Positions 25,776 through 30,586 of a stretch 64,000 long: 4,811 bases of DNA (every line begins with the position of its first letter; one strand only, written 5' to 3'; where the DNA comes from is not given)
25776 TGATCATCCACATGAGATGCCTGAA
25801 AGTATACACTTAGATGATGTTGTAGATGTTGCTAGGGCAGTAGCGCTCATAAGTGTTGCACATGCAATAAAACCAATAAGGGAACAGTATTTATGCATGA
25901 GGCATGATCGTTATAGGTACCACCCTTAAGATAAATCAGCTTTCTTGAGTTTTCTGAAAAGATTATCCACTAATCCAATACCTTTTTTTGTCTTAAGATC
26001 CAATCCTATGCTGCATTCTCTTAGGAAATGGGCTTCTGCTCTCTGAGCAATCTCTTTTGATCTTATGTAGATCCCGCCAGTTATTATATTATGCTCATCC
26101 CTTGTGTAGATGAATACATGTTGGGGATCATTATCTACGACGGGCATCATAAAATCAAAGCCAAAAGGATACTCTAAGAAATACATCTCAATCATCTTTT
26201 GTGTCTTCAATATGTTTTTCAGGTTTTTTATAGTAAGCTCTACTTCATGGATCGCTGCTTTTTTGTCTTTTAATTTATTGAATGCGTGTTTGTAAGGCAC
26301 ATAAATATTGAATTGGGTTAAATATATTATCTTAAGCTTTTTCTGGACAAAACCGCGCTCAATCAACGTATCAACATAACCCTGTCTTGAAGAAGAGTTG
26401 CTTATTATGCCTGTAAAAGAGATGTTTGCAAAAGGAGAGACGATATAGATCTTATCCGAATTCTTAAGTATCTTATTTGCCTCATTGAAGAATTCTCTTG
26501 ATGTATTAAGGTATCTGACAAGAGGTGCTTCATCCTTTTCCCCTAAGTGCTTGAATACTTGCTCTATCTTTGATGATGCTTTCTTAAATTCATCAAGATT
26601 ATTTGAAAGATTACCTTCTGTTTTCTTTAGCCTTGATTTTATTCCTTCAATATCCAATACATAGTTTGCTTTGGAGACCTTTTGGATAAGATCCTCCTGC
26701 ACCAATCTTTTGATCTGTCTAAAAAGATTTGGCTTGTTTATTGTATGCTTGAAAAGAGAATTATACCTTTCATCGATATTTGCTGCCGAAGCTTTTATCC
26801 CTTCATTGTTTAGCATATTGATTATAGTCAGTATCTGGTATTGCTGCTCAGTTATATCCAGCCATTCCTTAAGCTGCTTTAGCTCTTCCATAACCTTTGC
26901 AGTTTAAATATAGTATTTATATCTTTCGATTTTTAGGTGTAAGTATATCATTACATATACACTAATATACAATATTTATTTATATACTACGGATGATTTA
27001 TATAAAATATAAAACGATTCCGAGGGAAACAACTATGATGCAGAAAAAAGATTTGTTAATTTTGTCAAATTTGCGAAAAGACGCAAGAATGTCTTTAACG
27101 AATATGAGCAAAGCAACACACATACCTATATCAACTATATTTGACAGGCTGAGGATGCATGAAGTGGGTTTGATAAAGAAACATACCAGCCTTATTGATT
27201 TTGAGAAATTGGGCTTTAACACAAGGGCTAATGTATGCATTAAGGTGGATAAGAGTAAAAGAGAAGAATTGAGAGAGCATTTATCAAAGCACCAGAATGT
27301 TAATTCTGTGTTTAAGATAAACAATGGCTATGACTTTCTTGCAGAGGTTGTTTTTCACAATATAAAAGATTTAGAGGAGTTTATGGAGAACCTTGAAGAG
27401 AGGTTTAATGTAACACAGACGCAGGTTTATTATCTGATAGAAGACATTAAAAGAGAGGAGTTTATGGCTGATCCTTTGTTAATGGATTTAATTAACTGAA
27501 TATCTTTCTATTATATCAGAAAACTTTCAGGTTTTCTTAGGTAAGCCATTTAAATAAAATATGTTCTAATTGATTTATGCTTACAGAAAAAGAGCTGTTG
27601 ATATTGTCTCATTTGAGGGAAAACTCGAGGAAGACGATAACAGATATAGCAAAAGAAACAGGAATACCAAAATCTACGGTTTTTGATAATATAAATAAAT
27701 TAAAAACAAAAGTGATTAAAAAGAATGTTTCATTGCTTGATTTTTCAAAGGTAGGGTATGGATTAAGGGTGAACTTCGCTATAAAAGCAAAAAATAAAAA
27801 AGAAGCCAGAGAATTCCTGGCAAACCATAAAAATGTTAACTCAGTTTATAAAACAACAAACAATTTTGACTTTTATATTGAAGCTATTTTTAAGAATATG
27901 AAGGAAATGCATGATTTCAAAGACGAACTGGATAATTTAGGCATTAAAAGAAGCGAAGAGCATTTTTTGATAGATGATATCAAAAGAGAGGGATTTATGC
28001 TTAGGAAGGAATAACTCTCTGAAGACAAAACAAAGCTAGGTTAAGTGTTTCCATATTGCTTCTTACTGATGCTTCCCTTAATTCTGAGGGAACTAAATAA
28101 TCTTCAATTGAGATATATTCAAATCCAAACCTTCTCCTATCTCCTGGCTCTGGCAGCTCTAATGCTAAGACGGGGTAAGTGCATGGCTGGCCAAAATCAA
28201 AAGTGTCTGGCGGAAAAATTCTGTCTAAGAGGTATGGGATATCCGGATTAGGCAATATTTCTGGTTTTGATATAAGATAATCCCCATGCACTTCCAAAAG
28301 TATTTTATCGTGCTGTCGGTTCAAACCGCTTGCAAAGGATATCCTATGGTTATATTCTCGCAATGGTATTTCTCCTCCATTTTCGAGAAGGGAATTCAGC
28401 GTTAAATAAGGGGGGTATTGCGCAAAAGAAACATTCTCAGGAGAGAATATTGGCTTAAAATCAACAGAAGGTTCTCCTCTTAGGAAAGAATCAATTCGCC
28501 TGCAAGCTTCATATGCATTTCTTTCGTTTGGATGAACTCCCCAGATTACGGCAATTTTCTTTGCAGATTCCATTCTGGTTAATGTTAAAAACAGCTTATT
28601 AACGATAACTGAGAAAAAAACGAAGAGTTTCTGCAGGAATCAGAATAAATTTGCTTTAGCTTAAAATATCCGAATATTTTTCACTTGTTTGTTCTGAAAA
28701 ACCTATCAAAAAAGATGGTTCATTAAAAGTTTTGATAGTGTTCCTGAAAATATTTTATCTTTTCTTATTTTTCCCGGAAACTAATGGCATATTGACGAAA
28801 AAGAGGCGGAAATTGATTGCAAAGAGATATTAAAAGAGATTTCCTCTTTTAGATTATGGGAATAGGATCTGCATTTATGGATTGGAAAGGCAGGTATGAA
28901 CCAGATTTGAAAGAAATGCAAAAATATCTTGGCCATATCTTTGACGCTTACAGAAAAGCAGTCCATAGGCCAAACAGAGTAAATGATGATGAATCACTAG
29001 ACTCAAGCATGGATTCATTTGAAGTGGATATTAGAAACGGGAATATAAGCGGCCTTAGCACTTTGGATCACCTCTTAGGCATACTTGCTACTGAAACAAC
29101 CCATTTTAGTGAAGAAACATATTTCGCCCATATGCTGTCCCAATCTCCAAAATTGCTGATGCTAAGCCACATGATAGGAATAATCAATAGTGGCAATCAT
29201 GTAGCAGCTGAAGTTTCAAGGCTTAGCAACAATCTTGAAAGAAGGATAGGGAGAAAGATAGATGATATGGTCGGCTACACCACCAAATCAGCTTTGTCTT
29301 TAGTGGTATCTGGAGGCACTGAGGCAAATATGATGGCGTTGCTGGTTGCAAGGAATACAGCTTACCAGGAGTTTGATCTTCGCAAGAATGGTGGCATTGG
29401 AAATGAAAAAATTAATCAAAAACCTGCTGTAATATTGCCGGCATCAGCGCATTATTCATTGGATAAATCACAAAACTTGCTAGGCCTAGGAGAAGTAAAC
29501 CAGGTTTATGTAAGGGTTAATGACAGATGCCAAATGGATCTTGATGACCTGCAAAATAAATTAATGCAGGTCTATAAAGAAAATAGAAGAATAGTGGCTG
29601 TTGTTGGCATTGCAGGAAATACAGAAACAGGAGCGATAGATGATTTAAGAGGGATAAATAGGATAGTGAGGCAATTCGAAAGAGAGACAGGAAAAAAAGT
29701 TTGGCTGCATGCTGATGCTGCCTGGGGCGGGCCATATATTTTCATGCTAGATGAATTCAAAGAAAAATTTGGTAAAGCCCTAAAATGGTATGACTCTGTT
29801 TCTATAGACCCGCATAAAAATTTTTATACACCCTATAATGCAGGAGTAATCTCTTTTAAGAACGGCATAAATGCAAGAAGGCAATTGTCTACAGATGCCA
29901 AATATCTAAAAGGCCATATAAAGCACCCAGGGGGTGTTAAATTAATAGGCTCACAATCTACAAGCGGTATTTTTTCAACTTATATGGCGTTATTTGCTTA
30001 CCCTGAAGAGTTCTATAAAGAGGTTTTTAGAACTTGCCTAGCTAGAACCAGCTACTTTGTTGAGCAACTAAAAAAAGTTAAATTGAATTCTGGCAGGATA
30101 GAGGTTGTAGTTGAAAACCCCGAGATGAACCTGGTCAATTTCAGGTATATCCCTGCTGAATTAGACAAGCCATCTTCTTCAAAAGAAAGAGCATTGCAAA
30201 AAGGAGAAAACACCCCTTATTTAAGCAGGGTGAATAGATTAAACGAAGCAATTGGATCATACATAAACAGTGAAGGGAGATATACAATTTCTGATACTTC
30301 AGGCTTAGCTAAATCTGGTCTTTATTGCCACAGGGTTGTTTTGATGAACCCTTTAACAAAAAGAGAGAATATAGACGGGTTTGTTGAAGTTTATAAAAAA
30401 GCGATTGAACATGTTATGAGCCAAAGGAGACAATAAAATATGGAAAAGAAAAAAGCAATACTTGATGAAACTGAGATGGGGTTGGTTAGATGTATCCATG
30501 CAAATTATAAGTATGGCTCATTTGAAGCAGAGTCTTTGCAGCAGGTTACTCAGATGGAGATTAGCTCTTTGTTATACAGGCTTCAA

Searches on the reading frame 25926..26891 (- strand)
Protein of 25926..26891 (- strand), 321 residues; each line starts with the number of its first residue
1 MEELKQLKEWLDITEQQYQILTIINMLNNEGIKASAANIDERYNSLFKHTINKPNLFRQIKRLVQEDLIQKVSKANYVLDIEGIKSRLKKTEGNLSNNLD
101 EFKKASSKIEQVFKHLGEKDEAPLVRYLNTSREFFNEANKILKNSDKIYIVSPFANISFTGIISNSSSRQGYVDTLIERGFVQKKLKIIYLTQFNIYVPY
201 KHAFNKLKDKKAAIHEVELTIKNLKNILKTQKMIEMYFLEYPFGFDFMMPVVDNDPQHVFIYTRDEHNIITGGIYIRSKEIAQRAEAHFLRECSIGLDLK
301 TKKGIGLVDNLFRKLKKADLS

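Call 21: search_protein_families(library=pfam, proteins=[window:25926-26891:-], max_evalue=0.001)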
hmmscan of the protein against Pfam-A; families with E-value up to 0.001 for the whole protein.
window:25926-26891:- (321 aa): 1 family
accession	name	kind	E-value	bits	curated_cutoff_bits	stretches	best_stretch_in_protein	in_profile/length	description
PF01047.28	MarR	-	0.0005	20.4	24.6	0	50-72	28-50/59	MarR family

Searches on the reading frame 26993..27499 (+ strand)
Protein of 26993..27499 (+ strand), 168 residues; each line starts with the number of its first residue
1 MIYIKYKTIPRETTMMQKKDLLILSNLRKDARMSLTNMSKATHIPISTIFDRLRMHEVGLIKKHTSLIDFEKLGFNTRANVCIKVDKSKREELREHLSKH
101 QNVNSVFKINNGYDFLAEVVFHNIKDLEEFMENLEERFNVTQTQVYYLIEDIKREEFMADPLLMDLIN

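Call 64: search_protein_families(library=pfam, proteins=[window:26993-27499:+], max_evalue=0.001)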
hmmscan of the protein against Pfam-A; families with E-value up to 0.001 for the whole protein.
window:26993-27499:+ (168 aa): 3 families
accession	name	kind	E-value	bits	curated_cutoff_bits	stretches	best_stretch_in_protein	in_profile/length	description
PF01037.27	AsnC_trans_reg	-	2.8e-10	40.4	25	1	81-148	1-70/73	Lrp/AsnC ligand binding domain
PF13412.12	HTH_24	-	3.3e-05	23.8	21.9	1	16-54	1-39/48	Winged helix-turn-helix DNA-binding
PF13404.12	HTH_AsnC-type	-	0.00032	20.9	27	1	18-54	3-39/42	AsnC-type helix-turn-helix domain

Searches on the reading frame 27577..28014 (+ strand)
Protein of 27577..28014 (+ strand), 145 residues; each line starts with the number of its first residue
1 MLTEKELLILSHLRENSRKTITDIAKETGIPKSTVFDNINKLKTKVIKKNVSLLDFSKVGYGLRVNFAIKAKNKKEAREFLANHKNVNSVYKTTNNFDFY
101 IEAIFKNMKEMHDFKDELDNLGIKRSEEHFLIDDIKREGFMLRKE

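Call 21: search_protein_families(library=pfam, proteins=[window:27577-28014:+], max_evalue=0.001)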
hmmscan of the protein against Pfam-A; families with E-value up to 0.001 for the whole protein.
window:27577-28014:+ (145 aa): 8 families
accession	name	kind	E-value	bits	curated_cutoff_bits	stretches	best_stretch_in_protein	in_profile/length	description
PF13412.12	HTH_24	-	2.1e-08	34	21.9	1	3-43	2-42/48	Winged helix-turn-helix DNA-binding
PF01037.27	AsnC_trans_reg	-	1.1e-07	32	25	1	74-131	11-70/73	Lrp/AsnC ligand binding domain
PF12802.13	MarR_2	-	4.7e-06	27.1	27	1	2-44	3-46/61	MarR family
PF09339.16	HTH_IclR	-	8.6e-06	25.9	22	1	7-36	6-36/52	IclR helix-turn-helix domain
PF13404.12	HTH_AsnC-type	-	4.2e-05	23.7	27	1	6-42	5-41/42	AsnC-type helix-turn-helix domain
PF01978.25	TrmB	-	6.6e-05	23.1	25.6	1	2-45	6-49/68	Sugar-specific transcriptional regulator TrmB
PF01022.26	HTH_5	-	7.8e-05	22.9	22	1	7-42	5-39/47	Bacterial regulatory protein, arsR family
PF01047.28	MarR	-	0.00097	19.4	24.6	0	2-42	1-41/59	MarR family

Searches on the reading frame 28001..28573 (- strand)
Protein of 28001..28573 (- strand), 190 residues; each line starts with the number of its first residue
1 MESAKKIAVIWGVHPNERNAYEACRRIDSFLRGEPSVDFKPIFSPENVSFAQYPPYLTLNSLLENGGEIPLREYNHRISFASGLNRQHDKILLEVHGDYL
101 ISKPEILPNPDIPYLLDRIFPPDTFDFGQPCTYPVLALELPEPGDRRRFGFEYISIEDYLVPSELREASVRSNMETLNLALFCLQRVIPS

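Call 4: search_protein_families(library=pfam, proteins=[window:28001-28573:-], max_evalue=0.1)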
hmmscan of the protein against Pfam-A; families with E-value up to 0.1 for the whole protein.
window:28001-28573:- (190 aa): 0 families

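Call 5: search_protein_families(library=ncbifam, proteins=[window:28001-28573:-], max_evalue=0.1)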
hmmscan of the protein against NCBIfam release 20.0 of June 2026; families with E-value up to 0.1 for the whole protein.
window:28001-28573:- (190 aa): 0 families

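Call 29: search_protein_families(library=phrogs, proteins=[window:28001-28573:-], max_evalue=1)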
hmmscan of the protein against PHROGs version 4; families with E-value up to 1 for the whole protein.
window:28001-28573:- (190 aa): 0 families

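Call 30: search_protein_families(library=padloc, proteins=[window:28001-28573:-], max_evalue=1)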
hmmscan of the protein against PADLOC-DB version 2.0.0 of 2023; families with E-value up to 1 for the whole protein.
window:28001-28573:- (190 aa): 0 families

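Call 71: search_solved_structures(query=window:28001-28573:-, max_evalue=1)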
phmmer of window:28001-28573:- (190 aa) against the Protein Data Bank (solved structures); distinct sequences matched with E-value up to 1: 0.

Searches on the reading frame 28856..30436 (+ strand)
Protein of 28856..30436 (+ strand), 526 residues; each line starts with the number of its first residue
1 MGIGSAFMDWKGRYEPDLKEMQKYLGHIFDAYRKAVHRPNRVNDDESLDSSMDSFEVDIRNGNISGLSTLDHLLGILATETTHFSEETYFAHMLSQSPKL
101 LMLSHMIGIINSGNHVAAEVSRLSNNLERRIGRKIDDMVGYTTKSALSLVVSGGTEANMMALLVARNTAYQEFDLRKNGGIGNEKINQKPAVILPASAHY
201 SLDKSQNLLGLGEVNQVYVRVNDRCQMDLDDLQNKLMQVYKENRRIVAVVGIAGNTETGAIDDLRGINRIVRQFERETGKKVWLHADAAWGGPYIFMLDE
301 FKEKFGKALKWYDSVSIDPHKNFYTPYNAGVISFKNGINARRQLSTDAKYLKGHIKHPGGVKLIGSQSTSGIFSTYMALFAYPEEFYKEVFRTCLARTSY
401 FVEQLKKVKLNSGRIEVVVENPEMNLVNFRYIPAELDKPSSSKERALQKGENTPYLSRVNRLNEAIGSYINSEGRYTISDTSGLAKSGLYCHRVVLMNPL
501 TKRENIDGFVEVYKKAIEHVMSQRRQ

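Call 64: search_protein_families(library=pfam, proteins=[window:28856-30436:+], max_evalue=0.001)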
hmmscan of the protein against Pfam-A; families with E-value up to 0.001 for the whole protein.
window:28856-30436:+ (526 aa): 2 families
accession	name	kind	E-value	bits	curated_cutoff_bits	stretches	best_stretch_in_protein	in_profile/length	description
PF00282.25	Pyridoxal_deC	-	4.7e-36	124.8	27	1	75-431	28-374/375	Pyridoxal-dependent decarboxylase conserved domain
PF01212.27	Beta_elim_lyase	-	0.00037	20.3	27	1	188-352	70-227/288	Beta-eliminating lyase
